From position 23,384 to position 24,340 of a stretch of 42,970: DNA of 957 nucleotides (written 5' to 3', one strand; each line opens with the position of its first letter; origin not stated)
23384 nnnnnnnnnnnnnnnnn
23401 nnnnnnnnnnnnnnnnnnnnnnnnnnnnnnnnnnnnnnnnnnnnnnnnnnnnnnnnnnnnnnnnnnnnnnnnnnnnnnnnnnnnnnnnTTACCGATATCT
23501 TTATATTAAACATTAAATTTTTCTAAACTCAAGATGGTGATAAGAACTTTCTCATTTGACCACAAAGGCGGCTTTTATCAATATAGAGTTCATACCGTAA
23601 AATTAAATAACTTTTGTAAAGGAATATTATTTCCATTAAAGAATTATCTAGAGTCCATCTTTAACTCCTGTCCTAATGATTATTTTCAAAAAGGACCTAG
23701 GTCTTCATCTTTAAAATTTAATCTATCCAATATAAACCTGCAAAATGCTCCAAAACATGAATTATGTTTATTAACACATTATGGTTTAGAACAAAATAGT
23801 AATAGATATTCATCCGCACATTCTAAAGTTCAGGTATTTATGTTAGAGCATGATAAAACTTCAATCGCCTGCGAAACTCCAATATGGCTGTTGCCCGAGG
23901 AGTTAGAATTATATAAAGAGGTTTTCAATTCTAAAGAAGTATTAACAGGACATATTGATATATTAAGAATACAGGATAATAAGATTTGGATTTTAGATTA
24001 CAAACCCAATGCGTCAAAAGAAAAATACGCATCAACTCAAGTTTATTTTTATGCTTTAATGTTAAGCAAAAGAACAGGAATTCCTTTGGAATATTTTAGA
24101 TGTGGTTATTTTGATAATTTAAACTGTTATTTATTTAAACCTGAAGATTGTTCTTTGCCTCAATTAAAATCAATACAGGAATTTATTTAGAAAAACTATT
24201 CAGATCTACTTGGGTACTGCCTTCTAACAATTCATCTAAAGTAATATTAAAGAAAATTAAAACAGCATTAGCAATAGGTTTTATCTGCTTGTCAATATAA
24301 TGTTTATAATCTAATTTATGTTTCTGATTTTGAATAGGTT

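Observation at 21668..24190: Very AT-rich HTH / double-endonuclease / wHTH / Cas4-like nuclease operon wedged between fen and polB: candidate uncharacterised defence or mobile module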

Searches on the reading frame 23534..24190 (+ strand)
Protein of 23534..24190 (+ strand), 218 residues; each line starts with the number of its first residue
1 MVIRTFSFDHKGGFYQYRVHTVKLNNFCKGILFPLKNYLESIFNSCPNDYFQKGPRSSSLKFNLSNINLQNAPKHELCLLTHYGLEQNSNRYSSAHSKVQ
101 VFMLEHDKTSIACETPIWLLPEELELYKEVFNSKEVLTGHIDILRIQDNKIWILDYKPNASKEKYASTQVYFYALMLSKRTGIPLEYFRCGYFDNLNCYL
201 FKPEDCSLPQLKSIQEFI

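Call 3: search_protein_families(library=pfam, proteins=[window:23534-24190:+], max_evalue=1)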
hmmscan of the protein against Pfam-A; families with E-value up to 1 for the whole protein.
window:23534-24190:+ (218 aa): 2 families
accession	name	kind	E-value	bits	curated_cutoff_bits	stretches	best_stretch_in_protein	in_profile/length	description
PF12705.13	PDDEXK_1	-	2.1e-05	25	22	1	127-180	120-172/247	PD-(D/E)XK nuclease superfamily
PF01930.23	Cas_Cas4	-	0.00025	21.6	22.7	1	138-183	53-97/160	Domain of unknown function DUF83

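Call 4: search_protein_families(library=padloc, proteins=[window:23534-24190:+], max_evalue=1)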
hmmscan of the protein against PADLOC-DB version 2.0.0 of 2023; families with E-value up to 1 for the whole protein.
window:23534-24190:+ (218 aa): 11 families
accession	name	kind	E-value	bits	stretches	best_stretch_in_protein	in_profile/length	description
PDLC01250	Cas4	-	7.5e-06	24.3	1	133-188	58-108/168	"CAS-I,CAS-II,CAS-III,CAS-IV,CAS-V,CAS-VI; acquisition_associated"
PDLC00943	Cas4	-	1.4e-05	23.2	1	122-182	51-114/180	CRISPR-associated protein Cas4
PDLC01611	Cas4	-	2.9e-05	22.4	1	136-184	53-96/158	"CAS-I,CAS-II,CAS-III,CAS-IV,CAS-V,CAS-VI; acquisition_associated"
PDLC00944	Cas4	-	0.00014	20.2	1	126-183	54-115/177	Cas4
PDLC02083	Cas4_II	-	0.0007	18.1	1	122-199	58-136/186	-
PDLC00059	DruK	-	0.0013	16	1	132-182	121-175/326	PD-(D/E)XK nuclease superfamily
PDLC02087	Cas4b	-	0.0023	16.1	1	128-183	65-124/189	-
PDLC04226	HEC-02B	-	0.0047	14.9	1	100-169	3-67/171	-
PDLC02410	Aga_Cas4-like_Nuc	-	0.0074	14.1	1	131-179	128-174/255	Class II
PDLC00060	DruK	-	0.012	13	1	130-182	136-191/347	PD-(D/E)XK nuclease superfamily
PDLC01447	Cas4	-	0.031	12.8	1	132-182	48-100/161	"CAS-I,CAS-II,CAS-III,CAS-IV,CAS-V,CAS-VI; acquisition_associated"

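Call 5: search_protein_families(library=ncbifam, proteins=[window:23534-24190:+], max_evalue=1)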
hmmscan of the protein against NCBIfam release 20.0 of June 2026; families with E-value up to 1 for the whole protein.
window:23534-24190:+ (218 aa): 4 families
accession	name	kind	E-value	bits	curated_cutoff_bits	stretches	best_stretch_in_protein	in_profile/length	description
NF010485.0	PRK13909.1-2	equivalog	8.2e-07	27.6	650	1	83-184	790-891/909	RecB-like helicase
TIGR00372.1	cas4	equivalog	5.1e-05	23.2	65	1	122-182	51-114/180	CRISPR-associated protein Cas4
TIGR00609.1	recB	equivalog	0.0082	14.2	696.05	1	132-165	1061-1097/1175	exodeoxyribonuclease V subunit beta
TIGR02784.1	addA_alphas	equivalog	0.02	13.2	860.75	1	134-163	1064-1095/1138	double-strand break repair helicase AddA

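Call 18: find_homologous_proteins(query=window:23534-24190:+, max_evalue=0.001)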
Query window:23534-24190:+ (218 aa): 785 proteins with E <= 0.001 among 826 candidates; the best 120 are listed.
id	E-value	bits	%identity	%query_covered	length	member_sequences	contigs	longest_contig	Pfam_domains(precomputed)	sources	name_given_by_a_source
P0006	3.8e-146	502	100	100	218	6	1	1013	PF12705.14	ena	-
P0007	1.6e-127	441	85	100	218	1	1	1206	PF12705.14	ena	-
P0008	1.2e-123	429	83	100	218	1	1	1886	PF12705.14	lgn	-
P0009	1.9e-122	425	82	100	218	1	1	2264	-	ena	-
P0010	4.9e-109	381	76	100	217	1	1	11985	PF12705.14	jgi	jgi:hypothetical protein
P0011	1.2e-108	380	75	100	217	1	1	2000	PF12705.14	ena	-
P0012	5.5e-107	374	73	100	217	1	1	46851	-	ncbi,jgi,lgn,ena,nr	ncbi:MAG: PD-(D/E)XK nuclease family protein [Nanoarchaeota archaeon]|nr:PD-(D/E)XK nuclease family 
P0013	9.2e-107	373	75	100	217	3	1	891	PF12705.14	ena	-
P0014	1.8e-106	373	73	100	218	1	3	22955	PF12705.14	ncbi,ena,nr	ncbi:MAG: hypothetical protein CMH62_03550 [Nanoarchaeota archaeon]|nr:hypothetical protein [Nanoarc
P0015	2.1e-106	372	73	100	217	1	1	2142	PF12705.14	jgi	jgi:ATP-dependent exoDNAse (exonuclease V) beta subunit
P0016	4.0e-106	371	74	100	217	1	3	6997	PF12705.14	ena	-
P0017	3.5e-105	368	71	100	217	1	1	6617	-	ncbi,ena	-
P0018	6.7e-104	364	73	100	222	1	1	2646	-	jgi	-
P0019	7.3e-103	361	70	100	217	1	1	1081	PF12705.14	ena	-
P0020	4.6e-102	358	72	100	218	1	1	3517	PF12705.14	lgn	-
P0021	3.0e-101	355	69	100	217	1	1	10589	PF12705.14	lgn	-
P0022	3.9e-101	355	71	100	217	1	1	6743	PF12705.14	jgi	jgi:ATP-dependent exoDNAse (exonuclease V) beta subunit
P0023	1.1e-92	327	63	100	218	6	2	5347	PF12705.14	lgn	-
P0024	1.5e-92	327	62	100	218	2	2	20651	PF12705.14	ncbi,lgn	-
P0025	3.4e-92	326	64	100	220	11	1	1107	PF12705.14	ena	-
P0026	1.3e-91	324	63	100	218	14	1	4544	PF12705.14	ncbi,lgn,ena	-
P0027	1.6e-91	324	63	100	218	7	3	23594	PF12705.14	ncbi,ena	-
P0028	1.8e-91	323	63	100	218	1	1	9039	PF12705.14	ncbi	-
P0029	2.4e-91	323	61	100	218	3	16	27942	PF12705.14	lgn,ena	-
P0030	5.2e-91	322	61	99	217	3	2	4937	PF12705.14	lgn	-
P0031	1.3e-90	321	61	98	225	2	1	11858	PF12705.14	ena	-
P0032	5.1e-90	319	62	100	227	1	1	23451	PF12705.14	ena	-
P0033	5.6e-90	319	61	100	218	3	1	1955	PF12705.14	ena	-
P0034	5.9e-90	319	62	100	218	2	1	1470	PF12705.14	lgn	-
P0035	8.9e-90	318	61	100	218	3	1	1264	PF12705.14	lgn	-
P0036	9.7e-90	318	60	100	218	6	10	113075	PF12705.14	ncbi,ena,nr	ncbi:MAG: hypothetical protein CMH63_01490 [Nanoarchaeota archaeon]|nr:hypothetical protein [Nanoarc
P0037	1.1e-89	318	60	100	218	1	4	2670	PF12705.14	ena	-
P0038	1.4e-89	317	61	100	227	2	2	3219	PF12705.14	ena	-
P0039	2.3e-89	317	62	100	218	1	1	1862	PF12705.14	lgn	-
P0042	1.4e-88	314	60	100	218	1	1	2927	PF12705.14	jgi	jgi:hypothetical protein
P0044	4.3e-87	309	58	99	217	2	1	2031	PF12705.14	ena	-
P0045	4.8e-87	309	60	100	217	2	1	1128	PF12705.14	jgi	-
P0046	3.1e-85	303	79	75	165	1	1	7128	PF12705.14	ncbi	-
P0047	4.2e-83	296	62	100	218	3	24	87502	PF12705.14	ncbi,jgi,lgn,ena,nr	ncbi:PD-(D/E)XK nuclease family protein [Candidatus Woesearchaeota archaeon]|nr:PD-(D/E)XK nuclease 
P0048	5.3e-82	292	57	100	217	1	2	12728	PF12705.14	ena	-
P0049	5.2e-81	289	58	99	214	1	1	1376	PF12705.14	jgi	jgi:hypothetical protein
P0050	3.5e-80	287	61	93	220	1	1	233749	PF12705.14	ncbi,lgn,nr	ncbi:MAG: PD-(D/E)XK nuclease family protein [Candidatus Nanoarchaeia archaeon]|nr:PD-(D/E)XK nuclea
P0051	9.2e-80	285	62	89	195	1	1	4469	PF12705.14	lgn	-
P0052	5.1e-79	283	58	97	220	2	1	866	PF12705.14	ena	-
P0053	9.2e-79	282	61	97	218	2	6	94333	PF12705.14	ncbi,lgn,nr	ncbi:PD-(D/E)XK nuclease family protein [Candidatus Woesearchaeota archaeon]|nr:PD-(D/E)XK nuclease 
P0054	1.2e-78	281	63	95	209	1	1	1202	PF12705.14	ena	-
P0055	2.0e-78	281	63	95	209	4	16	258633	PF12705.14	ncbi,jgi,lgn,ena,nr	ncbi:Dna2/Cas4 domain-containing protein [archaeon]|jgi:hypothetical protein|nr:Dna2/Cas4 domain-con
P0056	2.1e-78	281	62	93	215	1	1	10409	PF12705.14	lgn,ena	-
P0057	3.7e-78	280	63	95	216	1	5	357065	PF12705.14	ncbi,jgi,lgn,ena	-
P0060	4.9e-78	280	63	95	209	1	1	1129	PF12705.14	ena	-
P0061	5.5e-78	279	61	95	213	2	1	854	PF12705.14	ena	-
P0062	1.9e-77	278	62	95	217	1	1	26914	PF12705.14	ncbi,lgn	ncbi:MAG: PD-(D/E)XK nuclease family protein [archaeon]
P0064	3.6e-77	277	59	97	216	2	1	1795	PF12705.14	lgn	-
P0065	3.6e-77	277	61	93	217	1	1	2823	PF12705.14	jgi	-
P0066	5.4e-77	276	58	100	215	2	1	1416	PF12705.14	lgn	-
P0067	1.3e-76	275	58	97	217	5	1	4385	PF12705.14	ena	-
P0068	1.6e-76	275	58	94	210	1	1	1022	PF12705.14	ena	-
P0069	2.7e-76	274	57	94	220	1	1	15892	PF12705.14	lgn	-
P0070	6.0e-76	273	59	93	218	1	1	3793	PF12705.14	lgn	-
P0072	9.0e-76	272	58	99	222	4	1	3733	PF12705.14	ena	-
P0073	1.3e-75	272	56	100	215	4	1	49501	PF12705.14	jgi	-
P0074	1.4e-75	271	57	100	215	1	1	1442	PF12705.14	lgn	-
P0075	1.5e-75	271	57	100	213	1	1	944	PF12705.14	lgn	-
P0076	1.5e-75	271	59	96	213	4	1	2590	PF12705.14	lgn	-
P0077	2.1e-75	271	55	100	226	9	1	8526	PF12705.14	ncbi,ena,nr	ncbi:PD-(D/E)XK nuclease family protein [Candidatus Woesearchaeota archaeon]|nr:PD-(D/E)XK nuclease 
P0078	2.1e-75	271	58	95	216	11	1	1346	PF12705.14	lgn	-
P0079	2.8e-75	271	58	97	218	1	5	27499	PF12705.14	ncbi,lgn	-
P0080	2.9e-75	270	58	97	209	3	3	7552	PF12705.14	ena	-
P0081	3.4e-75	270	57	93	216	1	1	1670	PF12705.14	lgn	-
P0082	4.6e-75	270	59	97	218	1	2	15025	PF12705.14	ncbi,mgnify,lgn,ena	ncbi:MAG: PD-(D/E)XK nuclease family protein [Nanoarchaeota archaeon]|mgnify:CR=1 FL=1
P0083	5.2e-75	270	56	100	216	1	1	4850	PF12705.14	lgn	-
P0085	5.6e-75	270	60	94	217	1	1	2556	PF12705.14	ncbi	-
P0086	5.9e-75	269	58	93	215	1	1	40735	PF12705.14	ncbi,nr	ncbi:MAG: PD-(D/E)XK nuclease family protein [Nanoarchaeota archaeon]|nr:PD-(D/E)XK nuclease family 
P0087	6.6e-75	269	55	99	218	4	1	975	PF12705.14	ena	-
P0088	7.6e-75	269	58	94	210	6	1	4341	PF12705.14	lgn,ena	-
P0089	7.6e-75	269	60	94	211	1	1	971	PF12705.14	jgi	-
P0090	9.0e-75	269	58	100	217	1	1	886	PF12705.14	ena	-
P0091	9.7e-75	269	56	100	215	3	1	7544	PF12705.14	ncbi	-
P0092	1.2e-74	268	59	97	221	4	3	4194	PF12705.14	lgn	-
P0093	1.3e-74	268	58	96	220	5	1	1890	PF12705.14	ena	-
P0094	1.4e-74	268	56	100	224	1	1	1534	PF12705.14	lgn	-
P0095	1.5e-74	268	55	100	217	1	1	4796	PF12705.14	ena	-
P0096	1.7e-74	268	56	100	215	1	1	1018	PF12705.14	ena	-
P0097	1.8e-74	268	55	100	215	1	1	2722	PF12705.14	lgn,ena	-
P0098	1.8e-74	268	57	97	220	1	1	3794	PF12705.14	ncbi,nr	ncbi:PD-(D/E)XK nuclease family protein [Candidatus Woesearchaeota archaeon]|nr:PD-(D/E)XK nuclease 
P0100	2.3e-74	268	59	94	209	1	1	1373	PF12705.14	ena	-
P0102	2.4e-74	267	56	94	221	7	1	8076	PF12705.14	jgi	-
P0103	3.0e-74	267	59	95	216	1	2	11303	PF12705.14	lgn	-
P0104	3.0e-74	267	58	97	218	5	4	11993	PF12705.14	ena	-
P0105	3.1e-74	267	59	97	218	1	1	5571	PF12705.14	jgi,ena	-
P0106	3.2e-74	267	57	93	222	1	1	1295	PF12705.14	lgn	-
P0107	3.6e-74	267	57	98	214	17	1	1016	PF12705.14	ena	-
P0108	3.6e-74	267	55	100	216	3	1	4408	PF12705.14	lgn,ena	-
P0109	3.8e-74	267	56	100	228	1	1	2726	PF12705.14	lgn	-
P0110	4.3e-74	267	55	100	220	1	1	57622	PF12705.14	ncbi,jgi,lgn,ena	ncbi:MAG: PD-(D/E)XK nuclease family protein [Candidatus Woesearchaeota archaeon]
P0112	5.3e-74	266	55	100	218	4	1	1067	PF12705.14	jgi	jgi:hypothetical protein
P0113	5.6e-74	266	55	100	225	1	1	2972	PF12705.14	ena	-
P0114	7.2e-74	266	55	100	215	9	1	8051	PF12705.14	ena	-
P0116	7.6e-74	266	58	94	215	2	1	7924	PF12705.14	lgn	-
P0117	8.0e-74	266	57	100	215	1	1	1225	PF12705.14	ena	-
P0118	8.3e-74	266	54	100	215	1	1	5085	PF12705.14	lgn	-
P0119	8.4e-74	266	56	100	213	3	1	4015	PF12705.14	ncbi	-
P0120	1.1e-73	265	55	99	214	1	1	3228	PF12705.14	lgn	-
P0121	1.2e-73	265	56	94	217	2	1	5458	PF12705.14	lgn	-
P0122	1.3e-73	265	56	100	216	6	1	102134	PF12705.14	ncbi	ncbi:MAG: PD-(D/E)XK nuclease family protein [archaeon]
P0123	1.6e-73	265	56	100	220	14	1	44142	PF12705.14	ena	-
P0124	1.9e-73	265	60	94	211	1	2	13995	PF12705.14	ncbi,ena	-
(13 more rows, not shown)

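Call 20: find_related_loci(query=A2, collection=genome_contigs, flank=10000)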
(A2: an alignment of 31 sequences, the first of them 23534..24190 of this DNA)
Query A2 (218 aa) in genome_contigs; peptide patterns used: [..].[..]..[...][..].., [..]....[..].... (x = any residue, [..] = any of these).
434 stretches matched a pattern; 411 encode a relative of the query (tblastn E <= 1e-3); the best 80 are kept; 80 distinct loci.
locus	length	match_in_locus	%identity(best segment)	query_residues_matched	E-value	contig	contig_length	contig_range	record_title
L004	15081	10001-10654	73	1-218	2e-110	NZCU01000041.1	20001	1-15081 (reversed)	MAG: Nanoarchaeota archaeon isolate ARS1172 MHASMcontig_681622, whole genome shotgun sequence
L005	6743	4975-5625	74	1-217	2e-109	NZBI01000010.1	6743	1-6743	MAG: Nanoarchaeota archaeon isolate ARS1403 36506, whole genome shotgun sequence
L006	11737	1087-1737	62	1-217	5e-96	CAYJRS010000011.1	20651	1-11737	MAG TPA_asm: Candidatus Woesearchaeota archaeon isolate ERP125453_co1_447 genome assembly, contig: NODE_2503_length_2065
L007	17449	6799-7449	62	1-217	1e-95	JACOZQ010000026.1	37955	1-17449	MAG: Candidatus Woesearchaeota archaeon isolate NC_groundwater_209_Ag_S-0.1um_32_61 S4_GD2017_2_S1_scaffold_627, whole g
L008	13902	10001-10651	63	1-217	8e-96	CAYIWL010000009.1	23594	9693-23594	MAG TPA_asm: Candidatus Woesearchaeota archaeon isolate ERP119705_co6_841 genome assembly, contig: NODE_2163_length_2359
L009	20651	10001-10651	61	1-217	3e-95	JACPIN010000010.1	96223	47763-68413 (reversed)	MAG: Candidatus Woesearchaeota archaeon isolate NC_groundwater_441_Ag_B-0.1um_35_15 GD18-4_B1_scaffold_626726, whole gen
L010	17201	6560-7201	64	1-214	3e-95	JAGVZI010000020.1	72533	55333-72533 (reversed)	Candidatus Woesearchaeota archaeon isolate RIFCSPLOWO2_01_FULL_35_31 rifcsplowo2_01_scaffold_309, whole genome shotgun s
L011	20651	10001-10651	60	1-217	1e-93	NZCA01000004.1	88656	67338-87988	MAG: Nanoarchaeota archaeon isolate ARS1286 38081, whole genome shotgun sequence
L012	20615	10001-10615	61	1-203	6e-85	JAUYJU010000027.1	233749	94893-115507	MAG: Candidatus Nanoarchaeia archaeon isolate C24_metabat.bin.162 C24_k141_653789, whole genome shotgun sequence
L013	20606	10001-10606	60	2-204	2e-82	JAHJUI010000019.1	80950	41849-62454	MAG: Nanoarchaeota archaeon isolate OS_PC_MetaG.mb.99 OS_PC_MetaG.mb.99_k141_389306, whole genome shotgun sequence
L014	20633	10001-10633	61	1-211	3e-82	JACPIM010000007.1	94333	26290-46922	MAG: Candidatus Woesearchaeota archaeon isolate NC_groundwater_440_Ag_B-0.1um_30_18 GD18-4_B1_scaffold_234630, whole gen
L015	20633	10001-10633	58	1-213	1e-81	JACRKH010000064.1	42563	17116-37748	MAG: Candidatus Woesearchaeota archaeon isolate NC_groundwater_1850_Pr3_B-0.1um_37_25 SR-2_scaffold_141_3794444, whole g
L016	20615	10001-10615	63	2-208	7e-82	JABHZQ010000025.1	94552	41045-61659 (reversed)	MAG: archaeon isolate SI047_bin88 k141_1255829, whole genome shotgun sequence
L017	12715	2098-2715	63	1-208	8e-82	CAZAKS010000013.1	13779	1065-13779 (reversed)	MAG TPA_asm: Candidatus Woesearchaeota archaeon isolate SRP077602_co6_375 genome assembly, contig: NODE_6971_length_1377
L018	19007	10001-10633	61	1-211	3e-81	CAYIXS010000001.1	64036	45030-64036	MAG TPA_asm: Candidatus Woesearchaeota archaeon isolate ERP119705_co6_524 genome assembly, contig: NODE_309_length_64036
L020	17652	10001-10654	56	2-218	4e-80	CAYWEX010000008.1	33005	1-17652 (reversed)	MAG TPA_asm: Candidatus Woesearchaeota archaeon isolate SRP178908_co1_347 genome assembly, contig: NODE_739_length_33005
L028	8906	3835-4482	56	1-218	8e-79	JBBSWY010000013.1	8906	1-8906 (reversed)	MAG: Nanoarchaeota archaeon isolate H51-bin064_1 H51_bin064_1_000000000013, whole genome shotgun sequence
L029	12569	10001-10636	55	1-212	3e-78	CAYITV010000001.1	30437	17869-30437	MAG TPA_asm: Candidatus Woesearchaeota archaeon isolate ERP119705_co6_1075 genome assembly, contig: NODE_1403_length_304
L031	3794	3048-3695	56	1-218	1e-78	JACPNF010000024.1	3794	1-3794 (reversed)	MAG: Candidatus Woesearchaeota archaeon isolate NC_groundwater_568_Ag_S-0.1um_31_11 S35_SO-1_scaffold_175978, whole geno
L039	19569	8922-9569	55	1-218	6e-77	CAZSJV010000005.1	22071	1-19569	MAG TPA_asm: Candidatus Woesearchaeota archaeon isolate SRP050083_co3_21 genome assembly, contig: NODE_1677_length_22071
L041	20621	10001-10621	59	1-209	1e-76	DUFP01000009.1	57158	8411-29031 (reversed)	MAG TPA_asm: Nanoarchaeota archaeon isolate UBA10136 contig_2191, whole genome shotgun sequence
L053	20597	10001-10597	58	1-204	3e-75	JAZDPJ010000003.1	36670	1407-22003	MAG: archaeon isolate MEGAHIT-group-0.828 k141_10670128, whole genome shotgun sequence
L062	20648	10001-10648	54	1-217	1e-74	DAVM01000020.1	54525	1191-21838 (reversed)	MAG TPA_asm: Candidatus Woesearchaeota archaeon UBA489 UBA489_contig_2072, whole genome shotgun sequence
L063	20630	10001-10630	55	1-214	2e-74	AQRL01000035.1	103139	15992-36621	Nanoarchaeota archaeon SCGC AAA011-G17 A11G17DRAFT_contig_3_0.4_C, whole genome shotgun sequence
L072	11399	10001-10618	56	1-208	2e-73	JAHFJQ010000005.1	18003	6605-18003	MAG: archaeon isolate nzgw39 NODE_3323_length_18004_cov_2.591623, whole genome shotgun sequence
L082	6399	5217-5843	56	1-212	3e-72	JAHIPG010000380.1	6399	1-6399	MAG: Nanoarchaeota archaeon isolate KR13_S3.mb.5 KR13_S3.mb.5_k141_633432, whole genome shotgun sequence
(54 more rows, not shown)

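Call 30: search_solved_structures(query=A2, max_evalue=1, show_alignments=2)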
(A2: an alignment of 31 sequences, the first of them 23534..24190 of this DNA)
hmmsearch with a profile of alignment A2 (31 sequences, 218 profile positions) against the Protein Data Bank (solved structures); distinct sequences matched with E-value up to 1: 1.
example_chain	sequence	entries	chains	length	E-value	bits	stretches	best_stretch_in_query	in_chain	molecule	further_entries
2i7r_A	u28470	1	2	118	0.56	12.9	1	152-192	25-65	Conserved domain protein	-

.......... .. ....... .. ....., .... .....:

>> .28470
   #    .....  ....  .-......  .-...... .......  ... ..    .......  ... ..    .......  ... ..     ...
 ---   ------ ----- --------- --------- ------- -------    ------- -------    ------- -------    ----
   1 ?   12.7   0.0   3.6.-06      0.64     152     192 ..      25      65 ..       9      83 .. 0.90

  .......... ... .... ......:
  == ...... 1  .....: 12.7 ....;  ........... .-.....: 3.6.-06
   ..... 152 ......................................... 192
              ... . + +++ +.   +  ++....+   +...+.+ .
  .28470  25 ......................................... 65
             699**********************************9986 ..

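Call 50: search_protein_families(library=pfam, proteins=[L041:8311-9147:-, L041:9197-9964:+, L072:9090-9944:+, L082:2375-3208:+, L082:3430-4239:+, L082:4296-5081:+, L063:7837-9261:-, L062:8966-9919:-, L053:9158-9967:+, L029:9246-9923:-], max_evalue=0.001)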
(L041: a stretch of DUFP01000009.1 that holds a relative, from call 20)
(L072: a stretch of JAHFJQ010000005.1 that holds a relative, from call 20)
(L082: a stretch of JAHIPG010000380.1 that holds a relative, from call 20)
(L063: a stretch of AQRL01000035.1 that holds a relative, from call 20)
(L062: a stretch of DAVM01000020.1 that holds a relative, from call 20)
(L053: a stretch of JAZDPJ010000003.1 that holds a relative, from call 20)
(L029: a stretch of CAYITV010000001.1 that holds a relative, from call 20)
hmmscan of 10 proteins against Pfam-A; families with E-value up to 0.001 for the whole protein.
L041:8311-9147:- (278 aa): 1 family
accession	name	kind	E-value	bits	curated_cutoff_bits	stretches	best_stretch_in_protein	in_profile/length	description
PF00459.30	Inositol_P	-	2e-50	172.2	27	1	13-253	7-251/271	Inositol monophosphatase family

L041:9197-9964:+ (255 aa): 3 families
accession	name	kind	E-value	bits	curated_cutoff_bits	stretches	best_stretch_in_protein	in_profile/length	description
PF01978.25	TrmB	-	6.2e-15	55.2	25.6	1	3-70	1-68/68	Sugar-specific transcriptional regulator TrmB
PF11495.14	Regulator_TrmB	-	2.3e-08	34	22.2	1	124-254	15-139/233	Archaeal transcriptional regulator TrmB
PF17456.7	TcpS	-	0.00034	20.9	28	1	48-148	44-143/155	Toxin-coregulated pilus protein S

L072:9090-9944:+ (284 aa): 8 families
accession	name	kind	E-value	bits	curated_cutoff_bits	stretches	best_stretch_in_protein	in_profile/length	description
PF13649.12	Methyltransf_25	-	1.9e-11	44.9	27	1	31-124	1-97/97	Methyltransferase domain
PF13847.12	Methyltransf_31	-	2.5e-10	40.6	27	1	27-134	3-119/145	Methyltransferase domain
PF08241.18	Methyltransf_11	-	7.1e-10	39.8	21.2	1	32-128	1-95/95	Methyltransferase domain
PF08242.18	Methyltransf_12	-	1.1e-06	29.8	30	1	32-125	1-97/98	Methyltransferase domain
PF05401.17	NodS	-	6.6e-05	23.3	24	1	14-128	30-144/201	Nodulation protein S (NodS)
PF13489.12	Methyltransf_23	-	0.00011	22.4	27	1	17-146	11-131/164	Methyltransferase domain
PF05175.20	MTS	-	0.00014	22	23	1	21-94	25-102/170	Methyltransferase small domain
PF06325.19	PrmA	-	0.00039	20.5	22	0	19-94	155-230/296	Ribosomal protein L11 methyltransferase (PrmA)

L082:2375-3208:+ (277 aa): 3 families
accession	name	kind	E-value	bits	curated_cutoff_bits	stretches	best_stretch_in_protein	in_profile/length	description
PF01256.23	Carb_kinase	-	3e-59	200.9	27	1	27-273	1-240/242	NAD(P)H-hydrate dehydratase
PF02110.20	HK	-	4.6e-12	46.3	27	1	174-276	139-244/247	Hydroxyethylthiazole kinase family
PF08543.17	Phos_pyr_kin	-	2.3e-05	24.3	27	1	134-249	107-229/246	Phosphomethylpyrimidine kinase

L082:3430-4239:+ (269 aa): 2 families
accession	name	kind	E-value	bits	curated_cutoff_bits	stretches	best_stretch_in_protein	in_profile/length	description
PF00437.27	T2SSE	-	4.1e-22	78.8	24.9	1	142-267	3-121/370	Type II/IV secretion system protein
PF05157.20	MshEN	-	1.5e-12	47.8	23.1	1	34-117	2-87/90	MshEN domain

L082:4296-5081:+ (261 aa): 4 families
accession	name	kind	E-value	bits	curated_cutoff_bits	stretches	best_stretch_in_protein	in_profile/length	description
PF00437.27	T2SSE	-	9.8e-71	238.8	24.9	1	1-241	144-369/370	Type II/IV secretion system protein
PF25199.1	nSTAND_NTPase5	-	2.9e-06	27.6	34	1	2-52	44-88/145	Novel STAND NTPase 5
PF20720.3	nSTAND3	-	0.0002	21.5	27.2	1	1-41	19-58/155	Novel STAND NTPase 3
PF13173.12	AAA_14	-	0.00034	21.1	27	0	2-88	5-82/129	AAA domain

L063:7837-9261:- (474 aa): 1 family
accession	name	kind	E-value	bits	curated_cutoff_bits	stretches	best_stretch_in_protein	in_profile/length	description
PF14528.11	LAGLIDADG_3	-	3.4e-05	24.5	22.5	0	293-326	2-32/82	LAGLIDADG-like domain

L062:8966-9919:- (317 aa): 2 families
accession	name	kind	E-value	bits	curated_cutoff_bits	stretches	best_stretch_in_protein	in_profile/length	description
PF01300.24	Sua5_yciO_yrdC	-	3.9e-60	202.8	25.1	1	19-194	2-178/178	Telomere recombination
PF03481.19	Sua5_C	-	7.9e-26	91.7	22.9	1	196-312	1-136/136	Threonylcarbamoyl-AMP synthase, C-terminal domain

L053:9158-9967:+ (269 aa): 0 families

L029:9246-9923:- (225 aa): 0 families
